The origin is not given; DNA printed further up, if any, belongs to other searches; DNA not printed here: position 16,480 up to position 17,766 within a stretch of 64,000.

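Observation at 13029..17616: Minus-strand gene string: 2-TM protein, m5C methyltransferase, endonuclease, Vsr, then a HerA/FtsK-like ATPase - an RM island with two unexplained accessory genes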

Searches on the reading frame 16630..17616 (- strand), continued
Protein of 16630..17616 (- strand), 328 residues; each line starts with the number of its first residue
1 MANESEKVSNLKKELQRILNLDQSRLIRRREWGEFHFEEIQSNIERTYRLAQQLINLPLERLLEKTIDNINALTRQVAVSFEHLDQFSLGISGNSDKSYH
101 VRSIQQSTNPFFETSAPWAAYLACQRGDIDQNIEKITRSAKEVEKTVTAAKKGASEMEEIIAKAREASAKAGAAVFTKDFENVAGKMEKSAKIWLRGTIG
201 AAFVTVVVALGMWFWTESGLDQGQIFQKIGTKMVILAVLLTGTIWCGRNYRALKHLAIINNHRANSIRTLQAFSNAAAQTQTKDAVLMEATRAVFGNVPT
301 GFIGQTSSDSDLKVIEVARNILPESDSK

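Call 71: search_dna_similar(query=window:16630-17616:-, collection=plasmids, mode=protein, max_rows=12, max_evalue=0.001)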
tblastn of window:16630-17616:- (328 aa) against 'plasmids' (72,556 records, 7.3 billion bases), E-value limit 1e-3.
Records with a match: 19; places in all: 19; records where one place covers at least 80% of the query: 1.
Best place of each record, by identity: <60% 19.
By first word of the organism name: Piscirickettsia 18; Vibrio 1.
By predicted mobility (MOB-suite, as given by PLSDB): non-mobilizable 19.
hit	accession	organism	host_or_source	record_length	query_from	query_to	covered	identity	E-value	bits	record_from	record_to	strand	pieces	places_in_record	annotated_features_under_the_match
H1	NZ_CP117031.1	Vibrio tubiashii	Babylonia areolata,bacterial pure ...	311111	12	328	97%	25.0%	6e-14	80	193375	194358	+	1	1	hypothetical protein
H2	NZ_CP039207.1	Piscirickettsia salmonis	Salmo salar,cell culture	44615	191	324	41%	26.8%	3e-6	56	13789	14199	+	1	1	hypothetical protein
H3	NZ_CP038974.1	Piscirickettsia salmonis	Salmo salar,cell culture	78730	191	324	41%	26.8%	3e-6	56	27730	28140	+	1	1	hypothetical protein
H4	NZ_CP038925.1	Piscirickettsia salmonis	Salmo salar,cell culture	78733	191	324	41%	26.8%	3e-6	56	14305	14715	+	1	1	hypothetical protein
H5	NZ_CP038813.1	Piscirickettsia salmonis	Oncorhynchus kisutch,cell culture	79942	191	324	41%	26.8%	3e-6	56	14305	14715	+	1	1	hypothetical protein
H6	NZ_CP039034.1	Piscirickettsia salmonis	Salmo salar,cell culture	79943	191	324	41%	26.8%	3e-6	56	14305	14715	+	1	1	hypothetical protein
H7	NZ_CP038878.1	Piscirickettsia salmonis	Salmo salar,cell culture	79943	191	324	41%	26.8%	3e-6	56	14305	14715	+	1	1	hypothetical protein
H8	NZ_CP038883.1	Piscirickettsia salmonis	Oncorhynchus kisutch,cell culture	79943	191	324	41%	26.8%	3e-6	56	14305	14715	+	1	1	hypothetical protein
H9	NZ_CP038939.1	Piscirickettsia salmonis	Salmo salar,cell culture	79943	191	324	41%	26.8%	3e-6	56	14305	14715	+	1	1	hypothetical protein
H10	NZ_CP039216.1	Piscirickettsia salmonis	Salmo salar,cell culture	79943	191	324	41%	26.8%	3e-6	56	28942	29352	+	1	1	hypothetical protein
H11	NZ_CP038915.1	Piscirickettsia salmonis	Oncorhynchus kisutch,cell culture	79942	191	324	41%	26.8%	3e-6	56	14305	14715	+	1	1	hypothetical protein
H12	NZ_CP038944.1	Piscirickettsia salmonis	Salmo salar,cell culture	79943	191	324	41%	26.8%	3e-6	56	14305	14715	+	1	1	hypothetical protein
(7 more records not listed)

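Call 72: search_dna_similar(query=window:16630-17616:-, collection=phages, mode=protein, max_rows=12, max_evalue=0.001)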
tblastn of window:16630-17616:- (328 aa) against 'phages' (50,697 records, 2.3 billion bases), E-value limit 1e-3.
No match.

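Call 73: get_annotated_region(hit=H1, flank=7000)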
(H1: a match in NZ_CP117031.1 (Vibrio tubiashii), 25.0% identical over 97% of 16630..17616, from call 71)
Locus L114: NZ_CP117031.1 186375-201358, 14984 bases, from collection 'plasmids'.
description: Vibrio tubiashii strain FP17 plasmid pFP31, complete sequence
organism: Vibrio tubiashii (NCBI taxid 29498)
taxonomy: Bacteria; Pseudomonadota; Gammaproteobacteria; Vibrionales; Vibrionaceae; Vibrio; Vibrio tubiashii
host: -; source: Babylonia areolata,bacterial pure culture; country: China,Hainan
typing (MOB-suite, as given by PLSDB): non-mobilizable; mating-pair formation MPF_F
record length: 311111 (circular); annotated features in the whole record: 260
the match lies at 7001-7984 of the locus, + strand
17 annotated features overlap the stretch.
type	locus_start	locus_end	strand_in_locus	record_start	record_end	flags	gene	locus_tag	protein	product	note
CDS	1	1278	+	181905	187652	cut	hhe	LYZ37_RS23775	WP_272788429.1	DUF4011 domain-containing anti-phage protein Hhe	GO:0051607 - defense response to virus [Evidence IEA]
CDS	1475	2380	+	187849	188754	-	-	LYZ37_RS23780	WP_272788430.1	hypothetical protein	-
CDS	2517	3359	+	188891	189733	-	-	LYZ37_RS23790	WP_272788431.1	hypothetical protein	-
CDS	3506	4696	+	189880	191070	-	-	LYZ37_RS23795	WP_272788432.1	HEPN-associated N-terminal domain-containing protein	-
CDS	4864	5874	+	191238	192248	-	-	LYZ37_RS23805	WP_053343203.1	5'-nucleotidase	-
CDS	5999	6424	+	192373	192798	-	-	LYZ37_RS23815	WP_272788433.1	hypothetical protein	-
CDS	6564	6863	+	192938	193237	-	-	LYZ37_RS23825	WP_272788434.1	hypothetical protein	-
CDS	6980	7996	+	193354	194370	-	-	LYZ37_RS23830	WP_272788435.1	hypothetical protein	-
CDS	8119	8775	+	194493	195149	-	-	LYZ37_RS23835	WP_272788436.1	GIY-YIG nuclease family protein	-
CDS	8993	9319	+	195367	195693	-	-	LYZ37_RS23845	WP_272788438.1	hypothetical protein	-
CDS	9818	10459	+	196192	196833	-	-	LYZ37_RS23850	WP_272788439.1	hypothetical protein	-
CDS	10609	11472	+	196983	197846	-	-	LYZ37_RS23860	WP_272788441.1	bacteriophage abortive infection AbiH family protein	-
CDS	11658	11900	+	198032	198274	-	-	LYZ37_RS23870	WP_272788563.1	hypothetical protein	-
CDS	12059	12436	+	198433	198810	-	-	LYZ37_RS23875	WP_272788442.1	hypothetical protein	-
CDS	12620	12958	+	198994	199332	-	-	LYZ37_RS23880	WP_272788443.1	hypothetical protein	-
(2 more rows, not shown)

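Call 74: get_annotated_region(hit=H2, flank=5000)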
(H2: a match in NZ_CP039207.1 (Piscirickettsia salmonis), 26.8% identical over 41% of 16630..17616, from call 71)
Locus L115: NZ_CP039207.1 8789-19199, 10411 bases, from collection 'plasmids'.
description: Piscirickettsia salmonis strain Psal-182 plasmid unnamed3, complete sequence
organism: Piscirickettsia salmonis (NCBI taxid 1238)
taxonomy: Bacteria; Pseudomonadota; Gammaproteobacteria; Thiotrichales; Piscirickettsiaceae; Piscirickettsia; Piscirickettsia salmonis
host: -; source: Salmo salar,cell culture; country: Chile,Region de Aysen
typing (MOB-suite, as given by PLSDB): non-mobilizable
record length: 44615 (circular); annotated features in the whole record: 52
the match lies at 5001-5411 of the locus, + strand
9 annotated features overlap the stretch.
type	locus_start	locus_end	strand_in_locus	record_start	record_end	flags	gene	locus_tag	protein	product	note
CDS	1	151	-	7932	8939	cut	-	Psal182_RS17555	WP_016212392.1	hypothetical protein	-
CDS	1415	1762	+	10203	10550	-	-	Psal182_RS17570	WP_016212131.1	hypothetical protein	-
CDS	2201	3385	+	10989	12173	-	-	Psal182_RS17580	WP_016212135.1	PrpF domain-containing protein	-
CDS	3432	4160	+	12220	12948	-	-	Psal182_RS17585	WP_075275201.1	IS6 family transposase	-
CDS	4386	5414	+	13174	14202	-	-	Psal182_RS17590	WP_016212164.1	hypothetical protein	-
CDS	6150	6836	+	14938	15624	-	-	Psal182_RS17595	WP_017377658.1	Fic family protein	-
CDS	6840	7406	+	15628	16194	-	-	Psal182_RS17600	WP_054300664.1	recombinase family protein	GO:0006310 - DNA recombination [Evidence IEA]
CDS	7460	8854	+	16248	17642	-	-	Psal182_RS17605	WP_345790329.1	DEAD/DEAH box helicase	-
CDS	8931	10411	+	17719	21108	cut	-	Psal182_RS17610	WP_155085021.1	TM0106 family RecB-like putative nuclease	-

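Call 75: list_cluster_members(proteins=[P0121, P0241, P0004])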
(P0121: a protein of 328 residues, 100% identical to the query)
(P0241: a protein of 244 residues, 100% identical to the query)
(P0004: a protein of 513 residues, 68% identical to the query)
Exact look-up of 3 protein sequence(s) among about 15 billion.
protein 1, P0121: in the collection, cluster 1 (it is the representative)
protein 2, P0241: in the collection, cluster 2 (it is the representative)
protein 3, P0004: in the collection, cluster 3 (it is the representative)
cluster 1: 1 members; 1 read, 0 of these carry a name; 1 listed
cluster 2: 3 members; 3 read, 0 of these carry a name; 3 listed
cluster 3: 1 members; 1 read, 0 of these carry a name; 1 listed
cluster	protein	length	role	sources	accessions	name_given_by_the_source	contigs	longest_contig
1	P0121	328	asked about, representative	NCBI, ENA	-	-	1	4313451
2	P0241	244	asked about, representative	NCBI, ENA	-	-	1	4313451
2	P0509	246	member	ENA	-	-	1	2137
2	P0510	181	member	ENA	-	-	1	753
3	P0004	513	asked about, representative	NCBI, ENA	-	-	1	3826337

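Call 77: find_encoding_contigs(protein=P0125, flank=8000, max_places=2)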
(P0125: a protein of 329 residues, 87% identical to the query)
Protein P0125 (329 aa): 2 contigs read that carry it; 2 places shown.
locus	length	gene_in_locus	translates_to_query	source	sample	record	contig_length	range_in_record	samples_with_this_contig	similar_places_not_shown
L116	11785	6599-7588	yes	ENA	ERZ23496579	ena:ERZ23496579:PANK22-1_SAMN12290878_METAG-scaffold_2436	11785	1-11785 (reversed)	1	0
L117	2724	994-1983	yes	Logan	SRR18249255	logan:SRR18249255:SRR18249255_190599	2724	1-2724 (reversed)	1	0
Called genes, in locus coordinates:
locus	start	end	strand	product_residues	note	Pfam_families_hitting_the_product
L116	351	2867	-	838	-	PF01624:MutS_I, PF05188:MutS_II, PF05192:MutS_III, PF05190:MutS_IV, PF00488:MutS_V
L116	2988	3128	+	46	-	-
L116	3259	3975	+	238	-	PF03104:DNA_pol_B_exo1, PF13482:RNase_H_2, PF10108:DNA_pol_B_exo2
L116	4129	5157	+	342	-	PF01180:DHO_dh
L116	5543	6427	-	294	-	PF08501:Shikimate_dh_N, PF01488:Shikimate_DH (weak), PF18317:SDH_C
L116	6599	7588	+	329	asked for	-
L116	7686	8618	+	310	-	PF13391:HNH_2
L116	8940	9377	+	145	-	-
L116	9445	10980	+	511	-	PF13401:AAA_22 (faint)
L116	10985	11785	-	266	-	?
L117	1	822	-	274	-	?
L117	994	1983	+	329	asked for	-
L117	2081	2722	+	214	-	?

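Call 78: find_encoding_contigs(protein=P0134, flank=8000, max_places=2)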
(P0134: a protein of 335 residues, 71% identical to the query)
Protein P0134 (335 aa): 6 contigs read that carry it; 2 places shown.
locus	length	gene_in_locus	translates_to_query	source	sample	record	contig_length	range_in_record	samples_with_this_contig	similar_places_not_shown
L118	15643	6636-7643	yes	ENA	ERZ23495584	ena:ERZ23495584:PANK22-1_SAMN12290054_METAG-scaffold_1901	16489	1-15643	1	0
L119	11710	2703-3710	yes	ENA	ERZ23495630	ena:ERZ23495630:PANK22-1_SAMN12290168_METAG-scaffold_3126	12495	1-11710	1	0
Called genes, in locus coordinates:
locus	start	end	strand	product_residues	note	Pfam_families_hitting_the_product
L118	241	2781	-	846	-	PF01624:MutS_I, PF05188:MutS_II, PF05192:MutS_III, PF05190:MutS_IV, PF00488:MutS_V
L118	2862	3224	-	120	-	-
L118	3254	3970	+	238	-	PF03104:DNA_pol_B_exo1, PF10108:DNA_pol_B_exo2, PF13482:RNase_H_2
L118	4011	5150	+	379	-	PF01180:DHO_dh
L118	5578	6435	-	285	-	PF08501:Shikimate_dh_N, PF01488:Shikimate_DH, PF03435:Sacchrp_dh_NADP (faint), PF18317:SDH_C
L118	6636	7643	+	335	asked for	-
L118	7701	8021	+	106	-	PF00145:DNA_methylase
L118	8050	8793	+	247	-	PF13020:NOV_C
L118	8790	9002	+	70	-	-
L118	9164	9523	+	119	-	-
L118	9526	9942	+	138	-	PF03852:Vsr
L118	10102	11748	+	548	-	PF13401:AAA_22 (faint), PF00270:DEAD (faint)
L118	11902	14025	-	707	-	PF07584:BatA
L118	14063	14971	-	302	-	PF01882:DUF58, PF13519:VWA_2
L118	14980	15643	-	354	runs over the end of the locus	PF20030:bpMoxR, PF07726:AAA_3, PF07728:AAA_5, PF17863:AAA_lid_2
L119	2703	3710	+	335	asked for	-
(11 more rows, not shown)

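Call 88: fold_search(model_id=the predicted structure, library=viral)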
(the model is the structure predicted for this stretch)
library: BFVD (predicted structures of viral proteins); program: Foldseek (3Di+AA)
matches with E <= 10: 128; with E <= 0.001: 2
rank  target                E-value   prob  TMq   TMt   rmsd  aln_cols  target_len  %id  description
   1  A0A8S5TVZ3            1.1e-09  1.00  0.42  0.45  28.1       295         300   23  Uncharacterized protein [Siphoviridae sp. ctQkj3]
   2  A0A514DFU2            3.9e-04  1.00  0.41  0.43  13.8       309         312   14  (no name in the UniProt tables at hand)
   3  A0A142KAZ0            6.9e-03  1.00  0.36  0.35  20.0       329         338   13  Uncharacterized protein [Gordonia phage Lucky10]
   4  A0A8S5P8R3            2.5e-01  0.08  0.10  0.10  27.1       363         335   12  Minor tail protein (Fragment) [Siphoviridae sp. ctrvp54]
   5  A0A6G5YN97            2.8e-01  1.00  0.26  0.63  13.0       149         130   17  (no name in the UniProt tables at hand)
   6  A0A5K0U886            3.5e-01  0.69  0.25  0.12  15.8       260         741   15  Lipase-like C-terminal domain-containing protein [Yasminevirus sp. GU-2018]
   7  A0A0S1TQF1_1          3.5e-01  0.11  0.14  0.06  32.4       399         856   10  Small tegument protein [Elephant endotheliotropic herpesvirus 4]
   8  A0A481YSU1            4.7e-01  0.60  0.21  0.19  19.9       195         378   13  Transmembrane protein [Marseillevirus LCMAC101]
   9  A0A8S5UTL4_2          5.7e-01  0.44  0.25  0.08  19.3       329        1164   12  Morphogenesis protein 1 hydrolase [Myoviridae sp. ctYA416]
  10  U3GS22                5.9e-01  0.23  0.23  0.10  33.5       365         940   10  Tegument protein [Suid betaherpesvirus 2]
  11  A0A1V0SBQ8            6.2e-01  0.66  0.27  0.33  25.3       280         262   10  t-SNARE complex subunit, syntaxin [Catovirus CTV1]
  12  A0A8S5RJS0            9.1e-01  0.30  0.29  0.25  23.6       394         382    9  Uncharacterized protein (Fragment) [virus sp. ctHG14]
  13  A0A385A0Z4            9.1e-01  0.18  0.21  0.23  27.6       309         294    8  (no name in the UniProt tables at hand)
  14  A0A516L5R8            1.0e+00  0.16  0.22  0.13  22.8       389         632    8  (no name in the UniProt tables at hand)
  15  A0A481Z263            1.0e+00  0.11  0.16  0.11  36.2       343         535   10  Uncharacterized protein [Pithovirus LCPAC101]
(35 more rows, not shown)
